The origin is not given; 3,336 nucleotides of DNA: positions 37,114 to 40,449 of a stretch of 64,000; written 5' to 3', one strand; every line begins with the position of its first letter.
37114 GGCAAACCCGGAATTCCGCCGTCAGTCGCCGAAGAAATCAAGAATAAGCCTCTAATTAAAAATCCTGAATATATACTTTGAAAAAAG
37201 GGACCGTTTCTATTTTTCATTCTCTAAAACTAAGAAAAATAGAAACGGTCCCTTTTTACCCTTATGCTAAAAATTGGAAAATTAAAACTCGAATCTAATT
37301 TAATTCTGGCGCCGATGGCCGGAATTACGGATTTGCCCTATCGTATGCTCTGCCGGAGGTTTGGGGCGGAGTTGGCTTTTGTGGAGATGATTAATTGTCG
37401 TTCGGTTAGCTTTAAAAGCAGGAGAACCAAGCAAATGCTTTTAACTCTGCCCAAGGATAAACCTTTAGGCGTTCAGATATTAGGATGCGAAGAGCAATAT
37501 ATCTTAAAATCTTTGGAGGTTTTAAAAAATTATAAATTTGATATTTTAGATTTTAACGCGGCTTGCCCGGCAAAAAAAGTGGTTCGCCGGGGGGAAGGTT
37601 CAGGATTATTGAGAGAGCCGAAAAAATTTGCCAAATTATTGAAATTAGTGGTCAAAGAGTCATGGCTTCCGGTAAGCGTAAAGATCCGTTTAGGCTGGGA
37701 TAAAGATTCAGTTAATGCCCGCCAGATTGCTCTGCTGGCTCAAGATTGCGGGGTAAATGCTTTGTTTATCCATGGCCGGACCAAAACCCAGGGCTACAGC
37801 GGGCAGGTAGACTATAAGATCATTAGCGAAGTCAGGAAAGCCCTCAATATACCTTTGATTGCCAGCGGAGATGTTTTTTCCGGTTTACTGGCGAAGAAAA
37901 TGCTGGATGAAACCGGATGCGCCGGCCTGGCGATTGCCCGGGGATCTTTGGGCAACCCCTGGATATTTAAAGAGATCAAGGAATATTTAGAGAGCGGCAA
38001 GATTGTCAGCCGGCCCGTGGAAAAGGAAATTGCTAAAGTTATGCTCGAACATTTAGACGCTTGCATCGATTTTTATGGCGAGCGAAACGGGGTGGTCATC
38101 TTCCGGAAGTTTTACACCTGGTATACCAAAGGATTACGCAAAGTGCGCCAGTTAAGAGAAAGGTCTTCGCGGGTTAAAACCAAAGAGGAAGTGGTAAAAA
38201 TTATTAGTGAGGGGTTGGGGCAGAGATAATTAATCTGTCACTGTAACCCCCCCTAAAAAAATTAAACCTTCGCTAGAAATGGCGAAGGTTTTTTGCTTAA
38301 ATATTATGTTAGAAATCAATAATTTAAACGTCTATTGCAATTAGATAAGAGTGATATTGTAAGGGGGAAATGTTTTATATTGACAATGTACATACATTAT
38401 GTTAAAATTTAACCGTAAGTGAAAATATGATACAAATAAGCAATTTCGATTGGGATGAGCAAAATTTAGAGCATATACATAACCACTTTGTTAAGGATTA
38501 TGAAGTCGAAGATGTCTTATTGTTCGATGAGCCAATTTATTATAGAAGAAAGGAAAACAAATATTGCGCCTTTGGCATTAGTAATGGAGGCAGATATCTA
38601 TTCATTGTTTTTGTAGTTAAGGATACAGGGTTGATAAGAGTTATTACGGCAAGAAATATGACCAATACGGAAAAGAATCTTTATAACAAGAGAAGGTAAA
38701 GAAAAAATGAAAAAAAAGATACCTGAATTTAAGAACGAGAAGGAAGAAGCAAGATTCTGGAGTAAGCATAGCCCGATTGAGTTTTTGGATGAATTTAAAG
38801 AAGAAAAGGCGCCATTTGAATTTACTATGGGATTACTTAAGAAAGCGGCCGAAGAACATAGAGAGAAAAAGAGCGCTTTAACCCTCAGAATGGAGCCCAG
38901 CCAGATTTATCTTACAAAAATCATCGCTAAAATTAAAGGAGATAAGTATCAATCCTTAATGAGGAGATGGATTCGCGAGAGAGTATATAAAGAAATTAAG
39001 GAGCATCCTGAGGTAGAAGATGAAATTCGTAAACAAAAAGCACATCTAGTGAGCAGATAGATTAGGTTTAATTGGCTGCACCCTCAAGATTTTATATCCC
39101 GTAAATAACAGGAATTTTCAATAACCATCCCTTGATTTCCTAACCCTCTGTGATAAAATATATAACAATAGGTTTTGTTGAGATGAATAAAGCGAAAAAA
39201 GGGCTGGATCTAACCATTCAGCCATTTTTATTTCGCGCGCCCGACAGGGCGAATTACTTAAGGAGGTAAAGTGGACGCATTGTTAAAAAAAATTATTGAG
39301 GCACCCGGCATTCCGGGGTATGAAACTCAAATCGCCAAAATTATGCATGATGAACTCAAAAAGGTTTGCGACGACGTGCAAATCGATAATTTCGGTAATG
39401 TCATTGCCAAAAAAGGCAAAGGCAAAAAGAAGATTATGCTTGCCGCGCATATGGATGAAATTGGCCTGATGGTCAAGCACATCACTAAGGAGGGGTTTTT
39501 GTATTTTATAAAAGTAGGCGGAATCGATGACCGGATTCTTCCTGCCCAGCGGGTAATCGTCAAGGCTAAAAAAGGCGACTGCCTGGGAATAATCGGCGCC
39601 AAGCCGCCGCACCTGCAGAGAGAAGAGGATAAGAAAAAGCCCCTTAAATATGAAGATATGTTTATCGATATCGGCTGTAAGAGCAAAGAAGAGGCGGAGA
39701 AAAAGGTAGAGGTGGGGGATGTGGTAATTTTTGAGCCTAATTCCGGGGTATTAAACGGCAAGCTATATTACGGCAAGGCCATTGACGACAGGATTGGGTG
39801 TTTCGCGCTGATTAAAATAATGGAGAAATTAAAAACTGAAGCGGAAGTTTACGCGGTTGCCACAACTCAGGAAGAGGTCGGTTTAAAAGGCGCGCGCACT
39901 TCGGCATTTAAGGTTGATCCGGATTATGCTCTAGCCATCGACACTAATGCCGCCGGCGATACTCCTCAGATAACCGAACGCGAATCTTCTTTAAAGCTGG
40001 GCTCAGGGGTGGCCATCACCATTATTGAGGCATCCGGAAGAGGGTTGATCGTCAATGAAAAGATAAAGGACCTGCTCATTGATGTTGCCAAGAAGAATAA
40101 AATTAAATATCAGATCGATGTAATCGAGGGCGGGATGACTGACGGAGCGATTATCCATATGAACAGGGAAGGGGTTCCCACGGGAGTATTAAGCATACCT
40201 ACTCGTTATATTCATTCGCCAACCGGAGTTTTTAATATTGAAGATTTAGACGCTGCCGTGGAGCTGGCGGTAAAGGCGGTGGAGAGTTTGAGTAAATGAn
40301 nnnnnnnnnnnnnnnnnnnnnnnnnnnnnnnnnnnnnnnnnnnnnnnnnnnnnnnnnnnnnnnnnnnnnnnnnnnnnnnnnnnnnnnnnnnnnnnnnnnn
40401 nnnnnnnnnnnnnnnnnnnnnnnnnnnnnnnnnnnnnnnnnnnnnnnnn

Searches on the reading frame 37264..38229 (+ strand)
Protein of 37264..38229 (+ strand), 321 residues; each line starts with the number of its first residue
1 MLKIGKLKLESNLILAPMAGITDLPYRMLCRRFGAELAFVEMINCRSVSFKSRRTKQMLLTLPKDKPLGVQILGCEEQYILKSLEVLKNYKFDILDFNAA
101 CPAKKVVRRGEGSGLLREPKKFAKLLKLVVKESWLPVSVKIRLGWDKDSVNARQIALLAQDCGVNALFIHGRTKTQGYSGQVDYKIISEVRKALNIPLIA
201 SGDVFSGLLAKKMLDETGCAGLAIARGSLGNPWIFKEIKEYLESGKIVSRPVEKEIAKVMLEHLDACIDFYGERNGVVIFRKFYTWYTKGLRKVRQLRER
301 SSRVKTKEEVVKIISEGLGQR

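Call 63: search_protein_families(library=pfam, proteins=[window:37264-38229:+])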
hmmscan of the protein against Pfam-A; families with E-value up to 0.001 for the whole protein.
window:37264-38229:+ (321 aa): 1 family
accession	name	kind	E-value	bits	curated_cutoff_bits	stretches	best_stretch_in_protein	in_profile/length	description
PF01207.24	Dus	-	2.6e-77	260.4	20.4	1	14-311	1-299/311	Dihydrouridine synthase (Dus)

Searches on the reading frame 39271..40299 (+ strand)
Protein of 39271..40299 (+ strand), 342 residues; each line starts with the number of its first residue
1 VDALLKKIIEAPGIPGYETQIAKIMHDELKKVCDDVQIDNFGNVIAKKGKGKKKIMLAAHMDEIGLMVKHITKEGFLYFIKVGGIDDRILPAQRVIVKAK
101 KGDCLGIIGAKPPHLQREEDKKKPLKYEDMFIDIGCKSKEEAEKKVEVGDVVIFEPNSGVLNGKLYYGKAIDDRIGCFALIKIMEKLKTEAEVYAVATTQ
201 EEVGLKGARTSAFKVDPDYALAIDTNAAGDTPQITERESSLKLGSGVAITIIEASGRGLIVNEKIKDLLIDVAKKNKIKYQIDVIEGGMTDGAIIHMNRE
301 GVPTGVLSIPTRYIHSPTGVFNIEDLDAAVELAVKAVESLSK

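Call 63: search_protein_families(library=pfam, proteins=[window:39271-40299:+])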
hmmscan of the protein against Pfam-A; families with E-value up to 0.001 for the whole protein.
window:39271-40299:+ (342 aa): 3 families
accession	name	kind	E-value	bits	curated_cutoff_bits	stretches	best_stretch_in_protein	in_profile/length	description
PF05343.19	Peptidase_M42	-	3.6e-102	341.8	23.2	1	42-332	1-292/292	M42 glutamyl aminopeptidase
PF01546.33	Peptidase_M20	-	1.8e-08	35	24.6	1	161-338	24-205/206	Peptidase family M20/M25/M40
PF04389.22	Peptidase_M28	-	0.0001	22.5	21.3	0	170-212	30-77/193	Peptidase family M28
